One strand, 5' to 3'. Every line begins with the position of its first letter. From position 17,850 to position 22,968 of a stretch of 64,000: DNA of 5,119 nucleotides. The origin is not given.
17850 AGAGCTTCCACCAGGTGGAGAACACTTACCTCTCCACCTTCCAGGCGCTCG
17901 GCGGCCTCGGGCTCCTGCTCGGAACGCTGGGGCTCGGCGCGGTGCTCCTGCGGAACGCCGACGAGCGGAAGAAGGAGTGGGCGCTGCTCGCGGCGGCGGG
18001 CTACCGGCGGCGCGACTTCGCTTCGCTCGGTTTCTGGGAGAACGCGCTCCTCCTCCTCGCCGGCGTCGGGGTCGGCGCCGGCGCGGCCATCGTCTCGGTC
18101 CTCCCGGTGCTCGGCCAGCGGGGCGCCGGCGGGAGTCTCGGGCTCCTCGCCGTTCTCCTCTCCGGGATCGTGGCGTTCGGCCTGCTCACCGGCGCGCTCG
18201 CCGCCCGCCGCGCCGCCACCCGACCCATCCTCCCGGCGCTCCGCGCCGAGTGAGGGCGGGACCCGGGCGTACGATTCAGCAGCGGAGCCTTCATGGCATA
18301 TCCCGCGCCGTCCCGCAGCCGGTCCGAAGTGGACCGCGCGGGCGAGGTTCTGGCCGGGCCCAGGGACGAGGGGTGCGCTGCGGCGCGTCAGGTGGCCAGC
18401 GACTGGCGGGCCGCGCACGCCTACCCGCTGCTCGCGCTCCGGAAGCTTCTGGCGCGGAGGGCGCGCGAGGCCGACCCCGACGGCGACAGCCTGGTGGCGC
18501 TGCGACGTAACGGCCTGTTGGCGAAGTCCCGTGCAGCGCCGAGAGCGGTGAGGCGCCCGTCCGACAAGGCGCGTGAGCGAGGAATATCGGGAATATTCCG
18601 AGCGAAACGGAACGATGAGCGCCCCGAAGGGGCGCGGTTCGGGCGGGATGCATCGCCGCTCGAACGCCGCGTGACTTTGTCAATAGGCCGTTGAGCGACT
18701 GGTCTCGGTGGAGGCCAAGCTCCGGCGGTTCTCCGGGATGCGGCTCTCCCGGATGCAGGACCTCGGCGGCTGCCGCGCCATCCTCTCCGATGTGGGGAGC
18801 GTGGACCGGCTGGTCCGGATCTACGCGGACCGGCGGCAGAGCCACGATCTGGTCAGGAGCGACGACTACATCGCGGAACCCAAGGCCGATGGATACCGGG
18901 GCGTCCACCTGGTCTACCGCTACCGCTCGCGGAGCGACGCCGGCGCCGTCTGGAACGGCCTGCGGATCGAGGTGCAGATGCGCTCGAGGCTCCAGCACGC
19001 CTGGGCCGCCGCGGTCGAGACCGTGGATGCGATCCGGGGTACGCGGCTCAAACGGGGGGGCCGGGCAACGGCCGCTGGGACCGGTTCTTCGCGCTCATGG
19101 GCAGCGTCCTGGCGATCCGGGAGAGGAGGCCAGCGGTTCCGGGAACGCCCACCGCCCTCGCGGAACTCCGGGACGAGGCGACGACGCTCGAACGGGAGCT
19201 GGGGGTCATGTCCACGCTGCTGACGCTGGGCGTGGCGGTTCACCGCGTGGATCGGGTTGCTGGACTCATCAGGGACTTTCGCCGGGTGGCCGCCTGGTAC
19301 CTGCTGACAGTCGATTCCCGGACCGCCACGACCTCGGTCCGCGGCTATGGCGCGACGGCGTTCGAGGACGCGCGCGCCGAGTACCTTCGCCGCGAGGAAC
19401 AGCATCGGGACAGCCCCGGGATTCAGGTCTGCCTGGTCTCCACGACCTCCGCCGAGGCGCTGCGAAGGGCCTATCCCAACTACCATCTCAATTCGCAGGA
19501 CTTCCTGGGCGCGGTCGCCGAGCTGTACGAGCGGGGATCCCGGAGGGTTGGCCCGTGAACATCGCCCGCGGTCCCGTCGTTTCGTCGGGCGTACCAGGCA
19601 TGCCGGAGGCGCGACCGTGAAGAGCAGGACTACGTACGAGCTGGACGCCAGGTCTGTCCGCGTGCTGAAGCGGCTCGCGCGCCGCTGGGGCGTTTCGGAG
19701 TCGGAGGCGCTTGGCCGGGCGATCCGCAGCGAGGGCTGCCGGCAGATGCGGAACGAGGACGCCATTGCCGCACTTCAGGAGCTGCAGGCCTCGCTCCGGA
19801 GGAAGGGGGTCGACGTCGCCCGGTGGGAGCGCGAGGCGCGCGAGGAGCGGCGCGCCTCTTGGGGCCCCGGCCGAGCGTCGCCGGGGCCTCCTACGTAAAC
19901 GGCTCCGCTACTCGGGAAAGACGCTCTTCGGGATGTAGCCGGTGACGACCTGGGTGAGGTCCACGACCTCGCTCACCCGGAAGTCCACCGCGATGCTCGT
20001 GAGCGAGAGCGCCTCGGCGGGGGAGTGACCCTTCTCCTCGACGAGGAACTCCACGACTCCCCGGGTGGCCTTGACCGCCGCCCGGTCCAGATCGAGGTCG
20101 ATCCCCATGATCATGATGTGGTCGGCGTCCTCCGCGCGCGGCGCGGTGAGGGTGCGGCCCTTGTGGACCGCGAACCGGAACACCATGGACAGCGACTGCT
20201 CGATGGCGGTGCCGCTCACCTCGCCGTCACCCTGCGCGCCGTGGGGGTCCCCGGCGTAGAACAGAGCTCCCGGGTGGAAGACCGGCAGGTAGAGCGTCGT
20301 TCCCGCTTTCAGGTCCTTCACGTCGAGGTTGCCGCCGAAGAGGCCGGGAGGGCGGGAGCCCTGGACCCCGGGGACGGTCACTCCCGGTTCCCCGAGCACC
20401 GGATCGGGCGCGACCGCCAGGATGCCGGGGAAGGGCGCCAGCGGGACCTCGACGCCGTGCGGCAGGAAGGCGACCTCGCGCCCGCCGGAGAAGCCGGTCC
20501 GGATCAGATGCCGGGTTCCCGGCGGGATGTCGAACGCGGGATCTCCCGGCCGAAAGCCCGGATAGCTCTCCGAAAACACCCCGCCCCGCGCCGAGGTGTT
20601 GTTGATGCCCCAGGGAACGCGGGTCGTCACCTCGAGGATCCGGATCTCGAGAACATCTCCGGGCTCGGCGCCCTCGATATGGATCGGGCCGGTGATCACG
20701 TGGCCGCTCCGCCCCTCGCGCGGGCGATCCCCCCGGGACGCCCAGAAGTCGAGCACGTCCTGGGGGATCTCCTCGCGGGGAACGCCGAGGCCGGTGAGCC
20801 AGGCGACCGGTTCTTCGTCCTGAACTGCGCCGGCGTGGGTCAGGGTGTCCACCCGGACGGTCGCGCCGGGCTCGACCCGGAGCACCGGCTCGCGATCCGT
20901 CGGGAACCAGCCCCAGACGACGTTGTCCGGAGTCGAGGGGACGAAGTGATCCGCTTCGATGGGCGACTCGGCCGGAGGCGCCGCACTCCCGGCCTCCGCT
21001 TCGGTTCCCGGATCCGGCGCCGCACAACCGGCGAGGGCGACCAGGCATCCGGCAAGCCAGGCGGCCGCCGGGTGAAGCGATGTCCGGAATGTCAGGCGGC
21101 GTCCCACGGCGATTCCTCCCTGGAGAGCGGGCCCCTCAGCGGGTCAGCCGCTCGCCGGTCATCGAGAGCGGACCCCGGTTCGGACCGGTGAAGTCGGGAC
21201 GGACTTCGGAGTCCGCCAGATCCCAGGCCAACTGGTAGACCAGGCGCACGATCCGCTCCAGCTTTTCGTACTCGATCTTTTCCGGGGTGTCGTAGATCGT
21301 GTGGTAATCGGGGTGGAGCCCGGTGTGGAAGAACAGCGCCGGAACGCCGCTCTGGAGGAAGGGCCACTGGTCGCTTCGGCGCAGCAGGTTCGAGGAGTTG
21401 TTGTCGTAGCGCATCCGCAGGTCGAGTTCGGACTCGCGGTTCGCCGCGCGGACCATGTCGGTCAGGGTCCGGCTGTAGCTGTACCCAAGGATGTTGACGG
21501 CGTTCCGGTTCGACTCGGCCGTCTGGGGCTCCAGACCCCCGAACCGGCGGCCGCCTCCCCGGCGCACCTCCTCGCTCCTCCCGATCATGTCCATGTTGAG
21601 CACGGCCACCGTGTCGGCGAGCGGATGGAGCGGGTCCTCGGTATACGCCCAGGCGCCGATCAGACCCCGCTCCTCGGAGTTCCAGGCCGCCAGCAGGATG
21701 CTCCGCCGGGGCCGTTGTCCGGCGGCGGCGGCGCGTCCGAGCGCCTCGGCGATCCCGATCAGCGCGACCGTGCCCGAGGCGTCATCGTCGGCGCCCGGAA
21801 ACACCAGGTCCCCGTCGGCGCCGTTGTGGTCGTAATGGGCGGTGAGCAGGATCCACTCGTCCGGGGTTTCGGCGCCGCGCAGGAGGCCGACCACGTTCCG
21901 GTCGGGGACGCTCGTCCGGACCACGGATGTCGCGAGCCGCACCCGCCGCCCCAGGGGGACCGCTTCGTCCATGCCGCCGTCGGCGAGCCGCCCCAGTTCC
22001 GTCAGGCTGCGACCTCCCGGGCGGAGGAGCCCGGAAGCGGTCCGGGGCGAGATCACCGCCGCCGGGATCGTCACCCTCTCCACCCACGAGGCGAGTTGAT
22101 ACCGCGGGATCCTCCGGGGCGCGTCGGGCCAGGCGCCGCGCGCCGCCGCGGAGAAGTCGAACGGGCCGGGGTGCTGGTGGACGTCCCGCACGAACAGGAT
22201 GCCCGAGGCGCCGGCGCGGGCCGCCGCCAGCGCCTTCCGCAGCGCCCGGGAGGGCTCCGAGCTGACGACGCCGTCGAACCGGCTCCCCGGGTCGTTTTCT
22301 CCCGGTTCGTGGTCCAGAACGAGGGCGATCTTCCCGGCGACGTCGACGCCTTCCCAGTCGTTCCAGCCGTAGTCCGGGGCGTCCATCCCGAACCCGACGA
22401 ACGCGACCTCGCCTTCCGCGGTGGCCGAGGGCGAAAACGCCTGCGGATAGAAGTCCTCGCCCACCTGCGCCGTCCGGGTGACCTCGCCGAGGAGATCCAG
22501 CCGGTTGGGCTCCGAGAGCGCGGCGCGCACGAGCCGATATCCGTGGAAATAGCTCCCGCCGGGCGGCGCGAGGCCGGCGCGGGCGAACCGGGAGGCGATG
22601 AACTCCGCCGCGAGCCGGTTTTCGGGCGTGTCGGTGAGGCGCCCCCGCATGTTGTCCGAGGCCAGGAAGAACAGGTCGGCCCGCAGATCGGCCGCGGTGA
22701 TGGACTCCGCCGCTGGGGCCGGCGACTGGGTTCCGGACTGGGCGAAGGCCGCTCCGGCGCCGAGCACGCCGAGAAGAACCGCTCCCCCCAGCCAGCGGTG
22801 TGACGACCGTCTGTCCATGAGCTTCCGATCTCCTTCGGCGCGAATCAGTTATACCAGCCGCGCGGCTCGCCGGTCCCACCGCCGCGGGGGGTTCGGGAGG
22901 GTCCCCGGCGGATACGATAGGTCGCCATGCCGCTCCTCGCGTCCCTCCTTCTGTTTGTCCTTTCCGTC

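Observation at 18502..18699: Previously unrecognised 188-bp MITE-like element with 5-bp target-site duplication inserted in a coding sequence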

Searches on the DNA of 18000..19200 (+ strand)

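Call 6: search_rna_families(source=window, start=18000, end=19200, threshold=evalue, max_evalue=10)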
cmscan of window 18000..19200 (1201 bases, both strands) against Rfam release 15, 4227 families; matches with E-value up to 10: 8.
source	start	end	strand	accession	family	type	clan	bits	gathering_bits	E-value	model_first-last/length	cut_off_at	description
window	19103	19162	+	RF03917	mir-4449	Gene; miRNA;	-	19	71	5.2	1-69/69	no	mir-4449 microRNA precursor family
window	18616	18641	+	RF02804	PyrR206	Gene; snRNA; snoRNA; HACA-box;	-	15.4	46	9.4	8-33/60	no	Pyrobaculum sRNA 206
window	18533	18561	+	RF01340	CRISPR-DR29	Gene; CRISPR;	-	14.9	39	8.8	1-37/37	no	CRISPR RNA direct repeat element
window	18770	18839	+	RF01811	PtaRNA1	Gene; antitoxin;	-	14.5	47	8.6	1-72/72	no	Plasmid transferred anti-sense RNA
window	18901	19042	-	RF01754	radC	Cis-reg;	-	14.4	40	4.5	1-149/149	no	radC RNA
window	18619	18658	-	RF01716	PhotoRC-I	Cis-reg;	-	12.9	45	2.6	1-44/44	no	PhotoRC-I RNA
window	18136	18193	-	RF01276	sR53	Gene; snRNA; snoRNA; CD-box;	-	12.9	49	3.9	1-60/60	no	Small nucleolar RNA sR53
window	18621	18634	-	RF01687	Acido-Lenti-1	Gene; sRNA;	-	12.3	37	8.7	32-45/46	no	Acido-Lenti-1 RNA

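Call 20: search_dna_similar(query=window:18497-18704:+, collection=plasmids, mode=distant, max_evalue=0.01, max_rows=15)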
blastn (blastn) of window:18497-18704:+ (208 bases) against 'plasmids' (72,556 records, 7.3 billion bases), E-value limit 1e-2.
No match.

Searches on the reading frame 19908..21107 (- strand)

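Call 82: search_protein_families(library=pfam, proteins=[window:19908-21107:-], max_evalue=0.00001)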
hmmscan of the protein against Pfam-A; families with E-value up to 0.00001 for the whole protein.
window:19908-21107:- (399 aa): 1 family
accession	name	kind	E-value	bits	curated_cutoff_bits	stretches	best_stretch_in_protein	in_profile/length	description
PF03069.20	FmdA_AmdA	-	8.1e-34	117.6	27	2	253-397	205-371/373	Acetamidase/Formamidase family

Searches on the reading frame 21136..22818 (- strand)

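Call 82: search_protein_families(library=pfam, proteins=[window:21136-22818:-], max_evalue=0.00001)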
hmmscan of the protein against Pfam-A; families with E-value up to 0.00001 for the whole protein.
window:21136-22818:- (560 aa): 1 family
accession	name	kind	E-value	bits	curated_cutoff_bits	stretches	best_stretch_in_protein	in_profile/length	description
PF04389.22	Peptidase_M28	-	3.3e-37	128.5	21.3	1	308-530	1-192/193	Peptidase family M28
